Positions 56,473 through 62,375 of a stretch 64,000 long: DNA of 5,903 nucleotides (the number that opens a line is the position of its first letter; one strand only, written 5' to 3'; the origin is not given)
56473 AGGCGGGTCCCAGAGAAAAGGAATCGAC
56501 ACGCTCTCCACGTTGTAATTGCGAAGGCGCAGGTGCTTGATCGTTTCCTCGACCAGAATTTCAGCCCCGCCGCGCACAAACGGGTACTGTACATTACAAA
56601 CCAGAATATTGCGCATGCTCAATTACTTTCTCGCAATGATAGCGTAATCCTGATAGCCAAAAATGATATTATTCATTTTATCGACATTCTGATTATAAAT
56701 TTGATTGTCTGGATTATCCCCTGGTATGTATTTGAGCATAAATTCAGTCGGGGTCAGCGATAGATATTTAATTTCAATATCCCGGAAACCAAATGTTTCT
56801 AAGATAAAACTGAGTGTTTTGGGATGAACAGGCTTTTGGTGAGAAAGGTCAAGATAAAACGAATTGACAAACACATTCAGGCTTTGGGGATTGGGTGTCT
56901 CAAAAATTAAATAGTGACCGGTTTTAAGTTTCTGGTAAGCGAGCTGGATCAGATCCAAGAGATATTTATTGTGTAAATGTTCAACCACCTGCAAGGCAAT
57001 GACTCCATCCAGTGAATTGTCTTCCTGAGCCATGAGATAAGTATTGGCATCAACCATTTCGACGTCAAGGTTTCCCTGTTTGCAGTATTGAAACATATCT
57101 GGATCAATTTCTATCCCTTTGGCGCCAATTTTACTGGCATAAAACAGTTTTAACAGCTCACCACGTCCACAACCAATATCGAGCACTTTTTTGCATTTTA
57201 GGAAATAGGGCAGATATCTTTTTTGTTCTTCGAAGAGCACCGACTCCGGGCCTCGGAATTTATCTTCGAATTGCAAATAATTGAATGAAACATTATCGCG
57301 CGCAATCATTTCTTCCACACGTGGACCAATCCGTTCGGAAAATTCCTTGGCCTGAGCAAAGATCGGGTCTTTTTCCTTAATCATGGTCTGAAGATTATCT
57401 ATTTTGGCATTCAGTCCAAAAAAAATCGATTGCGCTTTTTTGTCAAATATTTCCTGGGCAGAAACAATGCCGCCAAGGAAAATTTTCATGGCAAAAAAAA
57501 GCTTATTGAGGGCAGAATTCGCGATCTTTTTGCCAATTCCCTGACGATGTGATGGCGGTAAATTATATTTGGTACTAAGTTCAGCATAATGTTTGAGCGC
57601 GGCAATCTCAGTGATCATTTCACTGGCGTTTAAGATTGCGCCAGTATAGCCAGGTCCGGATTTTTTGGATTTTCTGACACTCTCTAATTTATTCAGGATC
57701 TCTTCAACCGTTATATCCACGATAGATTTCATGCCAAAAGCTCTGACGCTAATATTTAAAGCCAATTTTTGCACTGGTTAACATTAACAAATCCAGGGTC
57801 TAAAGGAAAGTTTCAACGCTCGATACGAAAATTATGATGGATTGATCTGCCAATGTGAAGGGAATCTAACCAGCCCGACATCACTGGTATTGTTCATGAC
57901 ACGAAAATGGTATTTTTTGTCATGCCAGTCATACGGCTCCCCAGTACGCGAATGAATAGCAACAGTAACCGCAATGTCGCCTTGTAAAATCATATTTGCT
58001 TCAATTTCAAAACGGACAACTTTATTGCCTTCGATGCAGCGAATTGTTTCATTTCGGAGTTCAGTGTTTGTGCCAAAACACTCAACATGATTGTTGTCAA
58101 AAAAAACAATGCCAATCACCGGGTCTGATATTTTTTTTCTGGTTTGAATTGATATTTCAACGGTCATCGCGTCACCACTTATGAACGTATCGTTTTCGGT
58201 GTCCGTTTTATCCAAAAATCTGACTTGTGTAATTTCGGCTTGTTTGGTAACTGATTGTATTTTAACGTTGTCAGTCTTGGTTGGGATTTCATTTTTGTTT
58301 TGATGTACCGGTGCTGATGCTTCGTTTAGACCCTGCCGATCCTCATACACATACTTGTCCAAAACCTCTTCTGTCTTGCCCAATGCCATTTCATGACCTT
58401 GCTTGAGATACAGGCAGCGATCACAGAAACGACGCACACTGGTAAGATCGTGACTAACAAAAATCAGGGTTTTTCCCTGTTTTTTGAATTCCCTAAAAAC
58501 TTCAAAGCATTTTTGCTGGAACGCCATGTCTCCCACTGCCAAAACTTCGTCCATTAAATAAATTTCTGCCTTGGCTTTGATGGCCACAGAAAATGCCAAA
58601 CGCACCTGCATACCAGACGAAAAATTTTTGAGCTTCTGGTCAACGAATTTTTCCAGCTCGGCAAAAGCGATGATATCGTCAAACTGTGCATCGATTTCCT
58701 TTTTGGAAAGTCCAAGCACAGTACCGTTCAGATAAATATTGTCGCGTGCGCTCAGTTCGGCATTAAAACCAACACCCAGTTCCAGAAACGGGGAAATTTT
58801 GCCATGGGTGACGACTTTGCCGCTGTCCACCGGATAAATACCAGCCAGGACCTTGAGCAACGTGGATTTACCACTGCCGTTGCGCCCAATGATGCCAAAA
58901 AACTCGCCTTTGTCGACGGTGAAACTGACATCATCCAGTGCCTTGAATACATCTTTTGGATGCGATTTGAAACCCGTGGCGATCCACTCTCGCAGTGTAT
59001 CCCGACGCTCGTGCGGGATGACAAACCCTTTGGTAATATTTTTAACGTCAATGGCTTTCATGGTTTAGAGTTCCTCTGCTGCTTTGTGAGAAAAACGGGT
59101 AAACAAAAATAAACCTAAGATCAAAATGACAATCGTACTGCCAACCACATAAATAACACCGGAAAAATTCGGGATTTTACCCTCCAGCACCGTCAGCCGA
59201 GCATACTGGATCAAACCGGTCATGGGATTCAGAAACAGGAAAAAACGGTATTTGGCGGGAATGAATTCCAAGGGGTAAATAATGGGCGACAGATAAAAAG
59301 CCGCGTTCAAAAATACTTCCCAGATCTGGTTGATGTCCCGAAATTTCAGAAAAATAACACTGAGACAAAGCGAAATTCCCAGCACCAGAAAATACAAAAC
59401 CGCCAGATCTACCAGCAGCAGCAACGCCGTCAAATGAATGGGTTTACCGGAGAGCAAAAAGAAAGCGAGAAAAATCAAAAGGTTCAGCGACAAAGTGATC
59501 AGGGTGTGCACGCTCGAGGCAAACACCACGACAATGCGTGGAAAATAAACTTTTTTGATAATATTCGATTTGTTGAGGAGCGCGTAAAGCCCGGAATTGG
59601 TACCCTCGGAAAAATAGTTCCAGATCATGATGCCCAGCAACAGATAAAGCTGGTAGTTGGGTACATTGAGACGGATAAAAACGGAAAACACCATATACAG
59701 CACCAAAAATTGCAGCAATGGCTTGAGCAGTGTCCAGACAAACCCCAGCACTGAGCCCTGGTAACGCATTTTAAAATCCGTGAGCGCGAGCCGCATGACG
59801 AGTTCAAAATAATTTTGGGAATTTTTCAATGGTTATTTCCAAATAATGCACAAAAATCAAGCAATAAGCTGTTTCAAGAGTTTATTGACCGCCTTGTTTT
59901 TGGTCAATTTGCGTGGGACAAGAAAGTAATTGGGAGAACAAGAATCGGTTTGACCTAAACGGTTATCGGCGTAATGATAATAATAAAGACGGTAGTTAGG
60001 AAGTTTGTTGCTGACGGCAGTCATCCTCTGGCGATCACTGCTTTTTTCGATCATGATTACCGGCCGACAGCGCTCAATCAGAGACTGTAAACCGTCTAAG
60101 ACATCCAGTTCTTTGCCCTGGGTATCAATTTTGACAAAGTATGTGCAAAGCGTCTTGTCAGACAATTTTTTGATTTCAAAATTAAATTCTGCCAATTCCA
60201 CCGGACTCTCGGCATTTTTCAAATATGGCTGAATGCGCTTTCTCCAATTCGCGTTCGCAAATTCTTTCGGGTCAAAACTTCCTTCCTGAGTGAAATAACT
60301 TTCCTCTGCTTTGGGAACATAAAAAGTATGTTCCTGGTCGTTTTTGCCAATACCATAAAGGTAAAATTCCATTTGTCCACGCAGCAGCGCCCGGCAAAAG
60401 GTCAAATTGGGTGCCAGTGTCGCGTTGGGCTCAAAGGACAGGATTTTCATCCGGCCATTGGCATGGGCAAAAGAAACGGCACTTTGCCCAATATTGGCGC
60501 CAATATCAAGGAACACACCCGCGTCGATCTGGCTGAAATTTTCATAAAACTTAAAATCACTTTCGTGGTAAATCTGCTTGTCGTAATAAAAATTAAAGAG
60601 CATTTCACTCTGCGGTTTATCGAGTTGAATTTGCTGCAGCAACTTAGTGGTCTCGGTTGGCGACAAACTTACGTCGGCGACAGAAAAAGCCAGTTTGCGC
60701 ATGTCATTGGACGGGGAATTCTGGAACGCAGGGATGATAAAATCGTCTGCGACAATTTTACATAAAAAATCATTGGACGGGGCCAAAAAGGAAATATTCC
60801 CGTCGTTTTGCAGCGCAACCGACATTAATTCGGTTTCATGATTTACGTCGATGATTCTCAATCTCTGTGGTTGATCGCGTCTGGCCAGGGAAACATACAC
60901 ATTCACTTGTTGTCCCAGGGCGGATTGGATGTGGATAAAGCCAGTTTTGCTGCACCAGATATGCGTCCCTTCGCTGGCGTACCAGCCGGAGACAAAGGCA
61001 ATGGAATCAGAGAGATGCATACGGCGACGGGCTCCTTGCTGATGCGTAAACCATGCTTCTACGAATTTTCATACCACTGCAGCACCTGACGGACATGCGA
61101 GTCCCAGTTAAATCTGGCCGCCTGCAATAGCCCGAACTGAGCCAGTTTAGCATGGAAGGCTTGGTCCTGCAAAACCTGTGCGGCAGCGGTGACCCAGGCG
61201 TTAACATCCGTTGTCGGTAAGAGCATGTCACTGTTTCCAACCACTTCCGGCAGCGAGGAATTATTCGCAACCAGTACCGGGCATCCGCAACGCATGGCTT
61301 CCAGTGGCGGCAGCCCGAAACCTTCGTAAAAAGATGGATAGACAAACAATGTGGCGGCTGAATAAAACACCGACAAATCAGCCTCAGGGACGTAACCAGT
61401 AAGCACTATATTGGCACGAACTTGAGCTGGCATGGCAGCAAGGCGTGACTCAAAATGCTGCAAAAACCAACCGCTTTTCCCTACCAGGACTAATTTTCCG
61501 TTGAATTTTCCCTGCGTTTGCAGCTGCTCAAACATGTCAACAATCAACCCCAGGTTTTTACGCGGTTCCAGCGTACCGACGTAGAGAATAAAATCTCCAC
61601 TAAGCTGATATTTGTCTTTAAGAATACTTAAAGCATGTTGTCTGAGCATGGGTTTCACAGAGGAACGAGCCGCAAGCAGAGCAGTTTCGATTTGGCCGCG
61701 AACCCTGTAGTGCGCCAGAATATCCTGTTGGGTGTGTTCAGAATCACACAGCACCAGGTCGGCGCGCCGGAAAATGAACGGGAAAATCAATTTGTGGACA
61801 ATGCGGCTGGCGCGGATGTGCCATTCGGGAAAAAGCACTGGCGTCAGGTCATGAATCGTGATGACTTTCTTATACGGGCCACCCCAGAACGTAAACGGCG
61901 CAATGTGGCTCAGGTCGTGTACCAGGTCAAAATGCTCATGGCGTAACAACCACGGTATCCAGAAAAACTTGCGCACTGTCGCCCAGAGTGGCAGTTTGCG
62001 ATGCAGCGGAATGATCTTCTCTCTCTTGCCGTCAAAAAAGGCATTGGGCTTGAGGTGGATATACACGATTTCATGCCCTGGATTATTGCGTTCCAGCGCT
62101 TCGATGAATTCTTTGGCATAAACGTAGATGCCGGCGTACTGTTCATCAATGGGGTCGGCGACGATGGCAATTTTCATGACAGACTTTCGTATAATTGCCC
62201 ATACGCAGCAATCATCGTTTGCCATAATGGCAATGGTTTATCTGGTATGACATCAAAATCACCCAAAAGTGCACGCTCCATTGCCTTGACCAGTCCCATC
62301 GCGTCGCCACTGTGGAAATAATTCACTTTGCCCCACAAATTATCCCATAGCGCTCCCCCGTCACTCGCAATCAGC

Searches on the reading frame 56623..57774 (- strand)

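Call 15: search_protein_families(library=pfam, proteins=[window:56623-57774:-])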
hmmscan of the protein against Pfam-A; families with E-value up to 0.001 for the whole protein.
window:56623-57774:- (383 aa): 6 families
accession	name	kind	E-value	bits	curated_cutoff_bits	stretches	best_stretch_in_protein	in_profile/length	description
PF13489.12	Methyltransf_23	-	7.8e-15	55.4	27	1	181-334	10-163/164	Methyltransferase domain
PF07021.18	MetW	-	9.7e-11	42.1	21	1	194-270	14-91/193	Methionine biosynthesis protein MetW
PF13649.12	Methyltransf_25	-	5.3e-10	40.3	27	1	197-286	1-96/97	Methyltransferase domain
PF08241.18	Methyltransf_11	-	2.7e-09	38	21.2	1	198-291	1-95/95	Methyltransferase domain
PF13847.12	Methyltransf_31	-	8.4e-08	32.5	27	1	195-295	5-113/145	Methyltransferase domain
PF08242.18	Methyltransf_12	-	5.5e-07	30.7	30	1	198-286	1-95/98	Methyltransferase domain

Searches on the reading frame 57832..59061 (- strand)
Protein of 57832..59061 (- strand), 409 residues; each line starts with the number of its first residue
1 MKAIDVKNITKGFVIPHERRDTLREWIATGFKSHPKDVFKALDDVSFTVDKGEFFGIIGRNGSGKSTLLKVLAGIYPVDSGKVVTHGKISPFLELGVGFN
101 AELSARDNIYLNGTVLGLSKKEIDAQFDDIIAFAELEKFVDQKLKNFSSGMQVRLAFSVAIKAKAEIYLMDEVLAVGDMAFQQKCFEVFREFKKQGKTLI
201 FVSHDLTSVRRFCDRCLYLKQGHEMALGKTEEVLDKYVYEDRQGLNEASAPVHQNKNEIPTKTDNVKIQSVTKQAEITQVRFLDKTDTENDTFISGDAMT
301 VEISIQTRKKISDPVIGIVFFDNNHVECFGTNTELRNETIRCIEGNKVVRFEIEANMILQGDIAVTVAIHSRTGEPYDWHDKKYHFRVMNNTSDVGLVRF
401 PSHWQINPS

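Call 15: search_protein_families(library=pfam, proteins=[window:57832-59061:-])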
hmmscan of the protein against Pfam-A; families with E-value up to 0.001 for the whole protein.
window:57832-59061:- (409 aa): 6 families
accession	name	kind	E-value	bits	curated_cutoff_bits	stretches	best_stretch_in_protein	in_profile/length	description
PF14524.12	Wzt_C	-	2.4e-29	102.6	30.4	1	270-399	5-142/143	Wzt C-terminal domain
PF00005.33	ABC_tran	-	4.6e-22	79.5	25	1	42-173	1-135/137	ABC transporter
PF13304.12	AAA_21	-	3e-07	31.2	27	1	54-75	1-22/304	AAA domain, putative AbiEii toxin, Type IV TA system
PF02463.25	SMC_N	-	0.00011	22.1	40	0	39-70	10-42/220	RecF/RecN/SMC N terminal domain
PF13476.12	AAA_23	-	0.00059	21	27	1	33-72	9-39/201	AAA domain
PF13555.12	AAA_29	-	0.00069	19.7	27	0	43-69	13-39/61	P-loop containing region of AAA domain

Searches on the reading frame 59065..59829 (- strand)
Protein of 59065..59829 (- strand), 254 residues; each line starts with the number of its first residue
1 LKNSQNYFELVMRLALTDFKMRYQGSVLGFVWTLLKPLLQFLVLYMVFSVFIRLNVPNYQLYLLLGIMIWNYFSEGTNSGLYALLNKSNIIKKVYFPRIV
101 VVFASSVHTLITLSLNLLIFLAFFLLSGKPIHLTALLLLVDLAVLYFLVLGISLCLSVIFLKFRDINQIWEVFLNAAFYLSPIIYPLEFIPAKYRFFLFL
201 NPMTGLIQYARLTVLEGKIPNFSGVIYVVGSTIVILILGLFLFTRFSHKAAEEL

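Call 15: search_protein_families(library=pfam, proteins=[window:59065-59829:-])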
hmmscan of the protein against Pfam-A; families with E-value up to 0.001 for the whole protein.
window:59065-59829:- (254 aa): 2 families
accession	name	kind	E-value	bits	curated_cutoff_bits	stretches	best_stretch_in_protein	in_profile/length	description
PF01061.29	ABC2_membrane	-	5.3e-13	49.4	26.9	1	14-211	6-207/211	ABC-2 type transporter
PF12679.13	ABC2_membrane_2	-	0.00088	19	27.2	1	93-245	111-280/283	ABC-2 family transporter protein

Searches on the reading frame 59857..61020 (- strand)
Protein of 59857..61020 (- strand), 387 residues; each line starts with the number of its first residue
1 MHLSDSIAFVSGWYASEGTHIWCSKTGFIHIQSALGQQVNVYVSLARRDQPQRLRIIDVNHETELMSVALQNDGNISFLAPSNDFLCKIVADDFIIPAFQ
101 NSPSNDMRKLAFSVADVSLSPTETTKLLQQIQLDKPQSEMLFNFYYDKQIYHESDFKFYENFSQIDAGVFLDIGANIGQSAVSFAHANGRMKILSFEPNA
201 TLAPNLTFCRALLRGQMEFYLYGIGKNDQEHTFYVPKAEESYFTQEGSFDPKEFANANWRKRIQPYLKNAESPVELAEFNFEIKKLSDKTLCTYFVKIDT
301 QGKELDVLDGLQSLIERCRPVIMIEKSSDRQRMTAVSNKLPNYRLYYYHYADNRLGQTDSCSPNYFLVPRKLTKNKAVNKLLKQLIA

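Call 15: search_protein_families(library=pfam, proteins=[window:59857-61020:-])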
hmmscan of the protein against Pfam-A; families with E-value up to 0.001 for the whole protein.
window:59857-61020:- (387 aa): 1 family
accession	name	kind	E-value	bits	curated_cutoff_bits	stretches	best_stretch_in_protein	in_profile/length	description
PF05050.19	Methyltransf_21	-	1.7e-14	54.7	22.7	1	172-330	1-152/173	Methyltransferase FkbM domain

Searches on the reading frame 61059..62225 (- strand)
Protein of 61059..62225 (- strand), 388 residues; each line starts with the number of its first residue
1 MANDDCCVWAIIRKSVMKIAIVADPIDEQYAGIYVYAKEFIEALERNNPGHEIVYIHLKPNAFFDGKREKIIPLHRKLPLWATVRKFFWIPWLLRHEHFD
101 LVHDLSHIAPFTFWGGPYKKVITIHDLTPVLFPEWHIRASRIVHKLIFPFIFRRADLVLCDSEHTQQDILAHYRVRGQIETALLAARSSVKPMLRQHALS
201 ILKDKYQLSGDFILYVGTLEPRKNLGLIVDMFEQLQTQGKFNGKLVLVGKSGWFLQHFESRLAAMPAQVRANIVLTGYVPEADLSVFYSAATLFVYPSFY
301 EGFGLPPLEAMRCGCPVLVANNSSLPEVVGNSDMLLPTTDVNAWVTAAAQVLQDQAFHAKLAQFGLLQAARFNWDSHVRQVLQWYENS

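Call 15: search_protein_families(library=pfam, proteins=[window:61059-62225:-])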
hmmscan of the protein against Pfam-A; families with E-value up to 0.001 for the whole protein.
window:61059-62225:- (388 aa): 5 families
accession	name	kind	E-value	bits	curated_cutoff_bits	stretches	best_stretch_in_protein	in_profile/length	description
PF00534.26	Glycos_transf_1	-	4.3e-29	101.7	26.4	1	211-363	16-167/172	Glycosyl transferases group 1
PF13692.12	Glyco_trans_1_4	-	2.3e-26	93.2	27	1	213-354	4-142/142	Glycosyl transferases group 1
PF20706.3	GT4-conflict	-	6.9e-14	52.1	26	1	213-380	200-384/385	Family 4 Glycosyltransferase in conflict systems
PF13439.12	Glyco_transf_4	-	5.9e-11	43.1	28.5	1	32-179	3-159/170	Glycosyltransferase Family 4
PF13524.12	Glyco_trans_1_2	-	0.00011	22.6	25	1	231-382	5-143/144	Glycosyl transferase-like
